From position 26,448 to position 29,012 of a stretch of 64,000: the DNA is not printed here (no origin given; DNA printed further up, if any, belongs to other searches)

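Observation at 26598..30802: RecD/TraA-like helicase with novel C-terminal extension paired with a 641-aa helical/OB-like protein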

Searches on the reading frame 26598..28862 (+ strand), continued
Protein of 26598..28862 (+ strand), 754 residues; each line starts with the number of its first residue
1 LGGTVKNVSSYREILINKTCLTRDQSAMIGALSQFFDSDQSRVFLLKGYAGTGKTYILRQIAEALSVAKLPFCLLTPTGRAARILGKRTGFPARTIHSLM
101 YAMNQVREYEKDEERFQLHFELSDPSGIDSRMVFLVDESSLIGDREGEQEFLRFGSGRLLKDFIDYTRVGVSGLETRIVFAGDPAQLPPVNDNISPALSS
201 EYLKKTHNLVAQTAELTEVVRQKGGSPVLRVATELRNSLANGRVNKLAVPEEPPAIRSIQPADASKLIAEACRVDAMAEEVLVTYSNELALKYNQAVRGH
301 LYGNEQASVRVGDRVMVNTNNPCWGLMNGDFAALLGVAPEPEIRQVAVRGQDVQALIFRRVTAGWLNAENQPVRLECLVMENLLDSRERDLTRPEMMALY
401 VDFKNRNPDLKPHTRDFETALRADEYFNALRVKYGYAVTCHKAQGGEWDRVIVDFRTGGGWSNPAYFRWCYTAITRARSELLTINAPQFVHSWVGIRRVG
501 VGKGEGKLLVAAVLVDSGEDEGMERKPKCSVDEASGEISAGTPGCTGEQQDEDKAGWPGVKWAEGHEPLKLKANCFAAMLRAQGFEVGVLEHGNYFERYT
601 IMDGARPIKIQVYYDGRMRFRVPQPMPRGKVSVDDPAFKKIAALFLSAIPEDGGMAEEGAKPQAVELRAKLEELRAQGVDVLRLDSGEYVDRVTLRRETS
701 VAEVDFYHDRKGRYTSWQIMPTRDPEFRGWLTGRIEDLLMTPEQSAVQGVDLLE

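Call 35: find_homologous_proteins(query=window:26610-28859:+)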
Query window:26610-28859:+ (750 aa): 7986 proteins with E <= 0.001 among 8000 candidates; the best 120 are listed.
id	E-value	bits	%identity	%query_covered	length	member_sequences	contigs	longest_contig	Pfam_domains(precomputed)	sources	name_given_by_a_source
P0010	0.0e+0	1667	100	97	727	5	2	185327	PF13538.13,PF05970.21,PF13604.13,PF13245.13,PF22721.2,PF25199.2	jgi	jgi:hypothetical protein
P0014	6.8e-289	979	60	99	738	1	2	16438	PF13538.13,PF05970.21,PF13604.13,PF13245.13,PF13401.13,PF22721.2,PF13191.13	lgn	-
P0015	1.1e-136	475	38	93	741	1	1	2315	PF13538.13,PF05970.21,PF13604.13,PF13245.13,PF22721.2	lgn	-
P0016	5.4e-130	453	38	93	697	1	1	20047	PF13538.13,PF13086.13,PF05970.21,PF13604.13,PF13245.13,PF22721.2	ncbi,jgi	jgi:hypothetical protein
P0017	1.0e-129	452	36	95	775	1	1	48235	PF13538.13,PF05970.21,PF13604.13,PF13245.13,PF22721.2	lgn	-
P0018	2.2e-129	451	38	93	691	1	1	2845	PF13538.13,PF13086.13,PF05970.21,PF01443.25,PF13604.13,PF13245.13,PF22721.2,PF04851.22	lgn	-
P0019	4.4e-129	450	39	90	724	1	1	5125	PF13538.13,PF05970.21,PF13604.13,PF13245.13,PF22721.2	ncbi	-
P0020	3.4e-128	447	46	63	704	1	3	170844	PF13538.13,PF13086.13,PF05970.21,PF01443.25,PF13604.13,PF13245.13,PF22721.2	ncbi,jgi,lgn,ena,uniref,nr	ncbi:AAA family ATPase [uncultured Azohydromonas sp.]|jgi:ATP-dependent exoDNAse (exonuclease V), al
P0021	3.4e-128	447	37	93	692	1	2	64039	PF13538.13,PF05970.21,PF13604.13,PF13245.13,PF09848.16,PF22721.2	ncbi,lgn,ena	-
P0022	7.6e-128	446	38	93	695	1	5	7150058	PF13538.13,PF05970.21,PF13604.13,PF13245.13,PF22721.2,PF13191.13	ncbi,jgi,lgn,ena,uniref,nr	ncbi:UvrD-like helicase C-terminal domain-containing protein [Variovorax sp. PDC80]|jgi:hypothetical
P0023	2.5e-127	444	39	93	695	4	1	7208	PF13538.13,PF05970.21,PF13604.13,PF13245.13,PF22721.2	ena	-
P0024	1.2e-126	442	39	93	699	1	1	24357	PF13538.13,PF13086.13,PF05970.21,PF13604.13,PF13245.13,PF22721.2,PF04851.22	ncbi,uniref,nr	ncbi:ATP-dependent DNA helicase [Caldimonas tepidiphila]|uniref:ATP-dependent DNA helicase n=1 Tax=C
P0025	2.7e-126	441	38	93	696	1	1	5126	PF13538.13,PF13086.13,PF05970.21,PF13604.13,PF13245.13,PF22721.2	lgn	-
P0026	4.0e-126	440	36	93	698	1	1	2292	PF13538.13,PF13086.13,PF05970.21,PF01443.25,PF13604.13,PF13245.13,PF22721.2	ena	-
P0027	6.2e-126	440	38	93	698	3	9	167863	PF13538.13,PF13086.13,PF05970.21,PF01443.25,PF13604.13,PF13245.13,PF22721.2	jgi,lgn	jgi:hypothetical protein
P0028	1.2e-125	439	36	93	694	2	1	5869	PF13538.13,PF05970.21,PF13604.13,PF13245.13,PF22721.2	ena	-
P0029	4.6e-125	437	37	92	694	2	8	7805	PF13538.13,PF13604.13,PF13245.13,PF22721.2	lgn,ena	-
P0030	9.2e-125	436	38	93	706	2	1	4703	PF13538.13,PF13086.13,PF05970.21,PF01443.25,PF13604.13,PF13245.13,PF22721.2,PF13191.13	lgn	-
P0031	3.8e-124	434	39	93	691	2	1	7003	PF13538.13,PF05970.21,PF13604.13,PF13245.13,PF22721.2,PF13191.13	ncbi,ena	-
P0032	3.8e-124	434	37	94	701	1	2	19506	PF13538.13,PF05970.21,PF01443.25,PF13604.13,PF13245.13,PF13401.13,PF22721.2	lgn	-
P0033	2.0e-123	432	37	93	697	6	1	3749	PF13538.13,PF05970.21,PF13604.13,PF13245.13,PF22721.2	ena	-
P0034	2.1e-123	431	36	96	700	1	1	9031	PF13538.13,PF13086.13,PF05970.21,PF01443.25,PF13604.13,PF13245.13,PF13401.13,PF22721.2,PF13191.13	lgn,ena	-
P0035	2.7e-123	431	37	93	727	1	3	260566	PF13538.13,PF13086.13,PF05970.21,PF13604.13,PF13245.13,PF22721.2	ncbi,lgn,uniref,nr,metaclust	ncbi:ATP-dependent DNA helicase [Rubrivivax benzoatilyticus]|uniref:AAA family ATPase n=1 Tax=Rubriv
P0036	3.5e-123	431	36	93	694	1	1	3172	PF13538.13,PF05970.21,PF13604.13,PF13245.13,PF22721.2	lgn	-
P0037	8.9e-123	429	36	93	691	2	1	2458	PF13538.13,PF05970.21,PF13604.13,PF13245.13,PF22721.2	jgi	jgi:hypothetical protein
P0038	2.0e-122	428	36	95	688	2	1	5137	PF13538.13,PF05970.21,PF13604.13,PF13245.13,PF22721.2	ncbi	ncbi:MAG: ATP-dependent RecD-like DNA helicase [Chitinispirillaceae bacterium]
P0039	5.6e-122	427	37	93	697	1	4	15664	PF13538.13,PF05970.21,PF13604.13,PF13245.13,PF22721.2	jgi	jgi:hypothetical protein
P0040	2.2e-121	425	36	93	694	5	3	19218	PF13538.13,PF13604.13,PF13245.13,PF22721.2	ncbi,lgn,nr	ncbi:MAG: AAA family ATPase [Burkholderiaceae bacterium]|nr:AAA family ATPase [Burkholderiaceae bact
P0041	9.0e-121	423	36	94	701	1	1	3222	PF13538.13,PF05970.21,PF01443.25,PF13604.13,PF13245.13,PF13401.13,PF09848.16,PF22721.2,PF04851.22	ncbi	-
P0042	9.4e-121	423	38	93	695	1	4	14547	PF13538.13,PF13604.13,PF13245.13,PF22721.2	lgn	-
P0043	3.1e-120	421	43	62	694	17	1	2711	PF13538.13,PF05970.21,PF01443.25,PF13604.13,PF13245.13,PF22721.2,PF04851.22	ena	-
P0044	1.0e-119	419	37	92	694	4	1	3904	PF13538.13,PF13086.13,PF05970.21,PF13604.13,PF13245.13,PF09848.16,PF22721.2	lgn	-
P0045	1.1e-119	419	36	93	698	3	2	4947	PF13538.13,PF05970.21,PF13604.13,PF13245.13,PF22721.2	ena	-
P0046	1.3e-119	419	36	93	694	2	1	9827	PF13538.13,PF13604.13,PF13245.13,PF22721.2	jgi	jgi:hypothetical protein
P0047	2.1e-119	418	37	93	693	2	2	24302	PF13538.13,PF13604.13,PF13245.13,PF22721.2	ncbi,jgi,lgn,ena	ncbi:MAG: AAA family ATPase [Betaproteobacteria bacterium]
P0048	3.0e-119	418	35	93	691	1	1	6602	PF13538.13,PF05970.21,PF01443.25,PF13604.13,PF13245.13,PF22721.2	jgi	jgi:hypothetical protein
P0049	3.4e-119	418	36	93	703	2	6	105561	PF13538.13,PF05970.21,PF01443.25,PF13604.13,PF13245.13,PF22721.2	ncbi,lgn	-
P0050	3.7e-119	417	40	79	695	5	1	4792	PF13538.13,PF05970.21,PF13604.13,PF13245.13,PF22721.2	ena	-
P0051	4.2e-119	417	36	94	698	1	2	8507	PF13538.13,PF05970.21,PF13604.13,PF13245.13,PF22721.2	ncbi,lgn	-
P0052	5.0e-119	417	36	93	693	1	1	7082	PF13538.13,PF05970.21,PF13604.13,PF13245.13,PF22721.2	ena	-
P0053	5.4e-119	417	35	94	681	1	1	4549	PF13538.13,PF05970.21,PF13604.13,PF13245.13,PF13401.13,PF22721.2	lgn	-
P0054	5.9e-119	417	38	80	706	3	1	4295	PF13538.13,PF05970.21,PF01443.25,PF13604.13,PF13245.13,PF22721.2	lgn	-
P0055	7.4e-119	416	35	93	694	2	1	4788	PF13538.13,PF05970.21,PF01443.25,PF13604.13,PF13245.13,PF22721.2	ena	-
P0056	7.7e-119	416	44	63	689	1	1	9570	PF13538.13,PF05970.21,PF13604.13,PF13245.13,PF22721.2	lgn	-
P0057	9.1e-119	416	34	94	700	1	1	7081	PF13538.13,PF05970.21,PF13604.13,PF13245.13,PF22721.2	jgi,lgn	jgi:hypothetical protein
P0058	1.1e-118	416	35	93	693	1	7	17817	PF13538.13,PF05970.21,PF13604.13,PF13245.13,PF22721.2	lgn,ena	-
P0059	1.4e-118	416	44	63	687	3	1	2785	PF13538.13,PF13086.13,PF05970.21,PF13604.13,PF13245.13,PF09848.16,PF22721.2,PF04851.22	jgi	-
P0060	2.1e-118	415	35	97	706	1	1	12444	PF13538.13,PF05970.21,PF13604.13,PF13245.13,PF22721.2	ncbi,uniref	ncbi:ATP-dependent RecD-like DNA helicase [Endozoicomonas sp.]|uniref:ATP-dependent DNA helicase n=1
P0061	2.8e-118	414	38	82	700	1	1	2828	PF13538.13,PF05970.21,PF01443.25,PF13604.13,PF13245.13,PF22721.2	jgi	jgi:AAA domain/UvrD-like helicase C-terminal domain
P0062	3.3e-118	414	43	63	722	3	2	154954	PF13538.13,PF19417.5,PF05970.21,PF13604.13,PF13245.13,PF13401.13,PF22721.2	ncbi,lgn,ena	ncbi:MAG: AAA family ATPase [bacterium]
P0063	3.8e-118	414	44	63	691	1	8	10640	PF13538.13,PF05970.21,PF13604.13,PF13245.13,PF22721.2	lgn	-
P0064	4.0e-118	414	36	90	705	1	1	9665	PF13538.13,PF05970.21,PF01443.25,PF13604.13,PF13245.13,PF22721.2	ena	-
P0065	5.5e-118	414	37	93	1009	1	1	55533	PF13538.13,PF05970.21,PF01443.25,PF13604.13,PF13245.13,PF22721.2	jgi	jgi:hypothetical protein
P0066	6.4e-118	413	34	97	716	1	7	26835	PF13538.13,PF05970.21,PF01443.25,PF13604.13,PF13245.13,PF22721.2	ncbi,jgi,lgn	jgi:hypothetical protein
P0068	1.0e-117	413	35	94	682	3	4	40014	PF13538.13,PF05970.21,PF01443.25,PF13604.13,PF13245.13,PF22721.2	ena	-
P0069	1.2e-117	412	37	92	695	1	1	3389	PF13538.13,PF05970.21,PF13604.13,PF13245.13,PF13401.13,PF22721.2,PF25199.2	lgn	-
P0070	2.0e-117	412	34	98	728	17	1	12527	PF13538.13,PF05970.21,PF13604.13,PF13245.13,PF22721.2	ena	-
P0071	2.1e-117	412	36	93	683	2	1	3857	PF13538.13,PF05970.21,PF01443.25,PF13604.13,PF13245.13,PF22721.2,PF13191.13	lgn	-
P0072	2.2e-117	412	34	96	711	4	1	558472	PF13538.13,PF05970.21,PF13604.13,PF13245.13,PF09848.16,PF22721.2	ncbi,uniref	ncbi:AAA family ATPase [Riemerella anatipestifer]|uniref:ATP-dependent DNA helicase n=1 Tax=Riemerel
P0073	2.6e-117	411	39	80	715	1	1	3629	PF13538.13,PF13086.13,PF05970.21,PF13604.13,PF13245.13,PF22721.2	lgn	-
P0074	3.1e-117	411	36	93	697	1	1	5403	PF13538.13,PF05970.21,PF13604.13,PF13245.13,PF22721.2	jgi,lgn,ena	-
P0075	3.2e-117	411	35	93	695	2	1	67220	PF13538.13,PF05970.21,PF13604.13,PF13245.13,PF22721.2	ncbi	-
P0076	3.8e-117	411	35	93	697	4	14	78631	PF13538.13,PF05970.21,PF13604.13,PF13245.13,PF22721.2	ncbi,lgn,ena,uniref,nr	ncbi:ATP-dependent DNA helicase [Thiocapsa sp. UBA6158]|uniref:ATP-dependent DNA helicase n=1 Tax=Th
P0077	4.2e-117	411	35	93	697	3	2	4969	PF13538.13,PF05970.21,PF13604.13,PF13245.13,PF22721.2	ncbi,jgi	-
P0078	6.6e-117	410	39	83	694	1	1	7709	PF13538.13,PF13086.13,PF05970.21,PF01443.25,PF13604.13,PF13245.13,PF22721.2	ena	-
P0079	6.8e-117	410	35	93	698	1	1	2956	PF13538.13,PF13086.13,PF05970.21,PF13604.13,PF13245.13,PF22721.2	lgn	-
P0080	6.9e-117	410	45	63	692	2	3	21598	PF13538.13,PF13086.13,PF05970.21,PF01443.25,PF13604.13,PF13245.13,PF13401.13,PF09848.16,PF22721.2,PF04851.22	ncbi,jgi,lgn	jgi:hypothetical protein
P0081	7.3e-117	410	35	93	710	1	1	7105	PF13538.13,PF05970.21,PF13604.13,PF13245.13,PF13401.13,PF22721.2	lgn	-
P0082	7.9e-117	410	38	80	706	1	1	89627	PF13538.13,PF05970.21,PF13604.13,PF13245.13,PF22721.2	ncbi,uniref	ncbi:ATP-dependent DNA helicase [Endozoicomonas acroporae]|uniref:ATP-dependent DNA helicase n=1 Tax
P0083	1.1e-116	409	34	97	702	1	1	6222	PF13538.13,PF05970.21,PF13604.13,PF13245.13,PF22721.2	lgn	-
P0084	1.3e-116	409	37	85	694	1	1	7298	PF13538.13,PF05970.21,PF13604.13,PF13245.13,PF22721.2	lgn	-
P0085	1.4e-116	409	44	63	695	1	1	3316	PF13538.13,PF05970.21,PF01443.25,PF13604.13,PF13245.13,PF22721.2,PF13191.13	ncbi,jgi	jgi:hypothetical protein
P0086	1.8e-116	408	34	93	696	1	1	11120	PF13538.13,PF05970.21,PF13604.13,PF13245.13,PF22721.2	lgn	-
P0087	3.0e-116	408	37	81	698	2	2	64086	PF13538.13,PF13604.13,PF13245.13,PF22721.2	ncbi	-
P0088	3.5e-116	408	35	93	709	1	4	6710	PF13538.13,PF13086.13,PF05970.21,PF00437.27,PF13604.13,PF13245.13,PF13401.13,PF22721.2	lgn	-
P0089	4.2e-116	407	35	95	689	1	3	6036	PF13538.13,PF05970.21,PF13604.13,PF13245.13,PF22721.2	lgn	-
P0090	4.3e-116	407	45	63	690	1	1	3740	PF13538.13,PF13086.13,PF05970.21,PF13604.13,PF13245.13,PF09848.16,PF22721.2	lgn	-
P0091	5.2e-116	407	35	93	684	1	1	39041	PF13538.13,PF05970.21,PF01443.25,PF13604.13,PF13245.13,PF22721.2,PF13191.13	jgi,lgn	-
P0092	1.0e-115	406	33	94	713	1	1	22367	PF13538.13,PF05970.21,PF13604.13,PF13245.13,PF22721.2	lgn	-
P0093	1.3e-115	406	37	94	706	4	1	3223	PF13538.13,PF13086.13,PF05970.21,PF13604.13,PF13245.13,PF22721.2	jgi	-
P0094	1.3e-115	406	34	95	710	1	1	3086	PF13538.13,PF05970.21,PF13604.13,PF13245.13,PF13401.13,PF09848.16,PF22721.2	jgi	-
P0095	1.4e-115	406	35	93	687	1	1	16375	PF13538.13,PF05970.21,PF01443.25,PF13604.13,PF13245.13,PF13401.13,PF22721.2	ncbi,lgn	-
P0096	1.6e-115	405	36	92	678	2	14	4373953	PF13538.13,PF13086.13,PF05970.21,PF01443.25,PF13604.13,PF13245.13,PF13401.13,PF09848.16,PF22721.2,PF04851.22,PF13191.13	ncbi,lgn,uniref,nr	ncbi:ATP-dependent RecD-like DNA helicase [Pontiella desulfatans]|uniref:ATP-dependent RecD-like DNA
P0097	1.8e-115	405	44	62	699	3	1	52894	PF13538.13,PF19417.5,PF13086.13,PF05970.21,PF13604.13,PF13245.13,PF22721.2,PF04851.22,PF13191.13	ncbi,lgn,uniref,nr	ncbi:AAA family ATPase [Allochromatium palmeri]|uniref:AAA family ATPase n=1 Tax=Allochromatium palm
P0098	2.1e-115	405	33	96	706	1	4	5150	PF13538.13,PF05970.21,PF13604.13,PF13245.13,PF22721.2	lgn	-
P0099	2.3e-115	405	36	93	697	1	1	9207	PF13538.13,PF05970.21,PF01443.25,PF13604.13,PF13245.13,PF22721.2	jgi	jgi:hypothetical protein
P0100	2.4e-115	405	35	93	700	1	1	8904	PF13538.13,PF05970.21,PF13604.13,PF13245.13,PF22721.2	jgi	jgi:hypothetical protein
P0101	2.5e-115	405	37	80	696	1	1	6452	PF13538.13,PF05970.21,PF13604.13,PF13245.13,PF22721.2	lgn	-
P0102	2.9e-115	405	37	93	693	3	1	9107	PF13538.13,PF05970.21,PF13604.13,PF13245.13,PF22721.2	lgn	-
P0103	2.9e-115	404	36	93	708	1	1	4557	PF13538.13,PF05970.21,PF13604.13,PF13245.13,PF22721.2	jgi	-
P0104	3.6e-115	404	43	62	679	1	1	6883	PF13538.13,PF05970.21,PF01443.25,PF13604.13,PF13245.13,PF13401.13,PF22721.2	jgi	jgi:hypothetical protein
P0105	3.8e-115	404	38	79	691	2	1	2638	PF13538.13,PF13086.13,PF05970.21,PF01443.25,PF13604.13,PF13245.13,PF22721.2,PF13191.13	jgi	jgi:hypothetical protein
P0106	4.0e-115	404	45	61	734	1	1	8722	PF13538.13,PF05970.21,PF13604.13,PF13245.13,PF22721.2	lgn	-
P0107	4.0e-115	404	34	95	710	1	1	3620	PF13538.13,PF05970.21,PF13604.13,PF13245.13,PF13401.13,PF09848.16,PF22721.2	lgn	-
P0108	4.4e-115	404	34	95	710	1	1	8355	PF13538.13,PF05970.21,PF13604.13,PF13245.13,PF13401.13,PF09848.16,PF22721.2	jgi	jgi:hypothetical protein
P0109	5.0e-115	404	35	93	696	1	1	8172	PF13538.13,PF05970.21,PF13604.13,PF13245.13,PF22721.2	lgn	-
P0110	5.1e-115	404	35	96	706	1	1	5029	PF13538.13,PF01443.25,PF13604.13,PF13245.13,PF22721.2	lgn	-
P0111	6.0e-115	403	34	94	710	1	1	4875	PF13538.13,PF05970.21,PF13604.13,PF13245.13,PF13401.13,PF09848.16,PF22721.2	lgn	-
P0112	6.9e-115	403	33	91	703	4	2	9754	PF13538.13,PF05970.21,PF13604.13,PF13245.13,PF13401.13,PF22721.2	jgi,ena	jgi:hypothetical protein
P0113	7.7e-115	403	32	94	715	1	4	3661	PF13538.13,PF05970.21,PF13604.13,PF13245.13,PF13401.13,PF22721.2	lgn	-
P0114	9.6e-115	403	34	95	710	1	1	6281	PF13538.13,PF05970.21,PF13604.13,PF13245.13,PF13401.13,PF22721.2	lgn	-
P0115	1.0e-114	403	34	93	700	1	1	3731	PF13538.13,PF13086.13,PF05970.21,PF13604.13,PF13245.13,PF22721.2,PF04851.22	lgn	-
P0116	1.6e-114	402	36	93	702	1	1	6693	PF13538.13,PF13086.13,PF05970.21,PF13604.13,PF13245.13,PF22721.2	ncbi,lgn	ncbi:MAG: ATP-dependent RecD-like DNA helicase [Desulfatirhabdiaceae bacterium]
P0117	1.9e-114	402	34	93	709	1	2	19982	PF13538.13,PF05970.21,PF01443.25,PF13604.13,PF13245.13,PF13401.13,PF09848.16,PF22721.2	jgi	jgi:tRNA A37 threonylcarbamoyladenosine biosynthesis protein TsaE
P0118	1.9e-114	402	32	94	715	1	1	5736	PF13538.13,PF05970.21,PF13604.13,PF13245.13,PF13401.13,PF22721.2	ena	-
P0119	2.2e-114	402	36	93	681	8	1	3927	PF13538.13,PF19417.5,PF05970.21,PF01443.25,PF13604.13,PF13245.13,PF13401.13,PF22721.2,PF25199.2,PF13191.13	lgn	-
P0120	2.5e-114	401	32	96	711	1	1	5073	PF13538.13,PF05970.21,PF13604.13,PF13245.13,PF18335.8,PF13401.13,PF22721.2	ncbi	-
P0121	3.3e-114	401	36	94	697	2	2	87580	PF13538.13,PF05970.21,PF13604.13,PF13245.13,PF22721.2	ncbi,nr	ncbi:MAG: AAA family ATPase [Thiohalocapsa sp.]|nr:AAA family ATPase [Thiohalocapsa sp.] MCF7990907.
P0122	4.0e-114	401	33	96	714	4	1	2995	PF13538.13,PF05970.21,PF13604.13,PF13245.13,PF22721.2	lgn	-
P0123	4.0e-114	401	34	94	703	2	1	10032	PF13538.13,PF05970.21,PF01443.25,PF13604.13,PF13245.13,PF18335.8,PF22721.2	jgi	-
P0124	4.3e-114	401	34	96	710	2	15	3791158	PF13538.13,PF05970.21,PF13604.13,PF13245.13,PF13401.13,PF09848.16,PF22721.2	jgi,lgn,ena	jgi:ATP-dependent exoDNAse (exonuclease V), alpha subunit - helicase superfamily I member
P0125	4.9e-114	400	34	93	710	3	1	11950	PF13538.13,PF05970.21,PF13604.13,PF13245.13,PF18335.8,PF22721.2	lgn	-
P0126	5.5e-114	400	33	96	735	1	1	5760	PF13538.13,PF05970.21,PF13604.13,PF13245.13,PF18335.8,PF22721.2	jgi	-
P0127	6.9e-114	400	35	93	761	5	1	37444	PF13538.13,PF05970.21,PF01443.25,PF13604.13,PF13245.13,PF13401.13,PF22721.2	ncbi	ncbi:MAG: AAA family ATPase [Thermostichales cyanobacterium HHBFW_bins_127]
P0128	7.1e-114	400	38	80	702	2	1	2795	PF13538.13,PF05970.21,PF13604.13,PF13245.13,PF22721.2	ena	-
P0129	7.3e-114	400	37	80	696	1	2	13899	PF13538.13,PF05970.21,PF13604.13,PF13245.13,PF22721.2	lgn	-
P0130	7.6e-114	400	32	94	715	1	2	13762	PF13538.13,PF05970.21,PF01443.25,PF13604.13,PF13245.13,PF18335.8,PF13401.13,PF22721.2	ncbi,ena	-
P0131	1.0e-113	399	34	95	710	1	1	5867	PF13538.13,PF05970.21,PF13604.13,PF13245.13,PF13401.13,PF09848.16,PF22721.2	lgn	-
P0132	1.0e-113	399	34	93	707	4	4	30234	PF13538.13,PF13086.13,PF05970.21,PF01443.25,PF13604.13,PF13245.13,PF13401.13,PF22721.2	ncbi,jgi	jgi:hypothetical protein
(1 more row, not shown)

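Call 36: find_encoding_contigs(protein=P0022, flank=6000, max_places=2)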
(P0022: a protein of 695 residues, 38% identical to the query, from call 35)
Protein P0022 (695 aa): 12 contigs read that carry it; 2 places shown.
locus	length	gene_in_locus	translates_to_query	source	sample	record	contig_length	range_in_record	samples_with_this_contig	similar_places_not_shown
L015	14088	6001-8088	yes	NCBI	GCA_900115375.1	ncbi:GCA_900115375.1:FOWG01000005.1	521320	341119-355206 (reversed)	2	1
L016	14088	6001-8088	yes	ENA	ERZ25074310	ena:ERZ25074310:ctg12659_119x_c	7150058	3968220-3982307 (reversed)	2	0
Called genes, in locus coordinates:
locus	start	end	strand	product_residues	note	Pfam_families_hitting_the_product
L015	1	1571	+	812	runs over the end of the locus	PF07660:STN, PF07715:Plug, PF00593:TonB_dep_Rec_b-barrel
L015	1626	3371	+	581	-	PF01546:Peptidase_M20, PF07687:M20_dimer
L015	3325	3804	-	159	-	PF13411:MerR_1 (weak), PF09278:MerR-DNA-bind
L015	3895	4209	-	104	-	PF13591:MerR_2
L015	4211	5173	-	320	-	PF00226:DnaJ, PF01556:DnaJ_C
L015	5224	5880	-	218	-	PF00300:His_Phos_1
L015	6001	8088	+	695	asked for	PF05970:PIF1 (weak), PF13191:AAA_16 (weak), PF13245:AAA_19, PF13604:AAA_30, PF13538:UvrD_C_2, PF22721:TBP-TOTE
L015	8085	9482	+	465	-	PF22860:DUF7017, PF22707:S1CSD-TOTE-2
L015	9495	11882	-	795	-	PF01804:Penicil_amidase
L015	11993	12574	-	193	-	PF02798:GST_N, PF13417:GST_N_3, PF13409:GST_N_2, PF13410:GST_C_2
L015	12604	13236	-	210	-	PF01066:CDP-OH_P_transf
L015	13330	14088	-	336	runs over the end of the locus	PF12833:HTH_18, PF00165:HTH_AraC (weak)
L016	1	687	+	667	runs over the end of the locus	-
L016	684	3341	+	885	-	PF00270:DEAD (faint), PF04851:ResIII (faint), PF00176:SNF2-rel_dom (faint), PF00271:Helicase_C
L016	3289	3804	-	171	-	PF13411:MerR_1 (weak), PF09278:MerR-DNA-bind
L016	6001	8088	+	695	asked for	PF05970:PIF1 (weak), PF13191:AAA_16 (weak), PF13245:AAA_19, PF13604:AAA_30, PF13538:UvrD_C_2, PF22721:TBP-TOTE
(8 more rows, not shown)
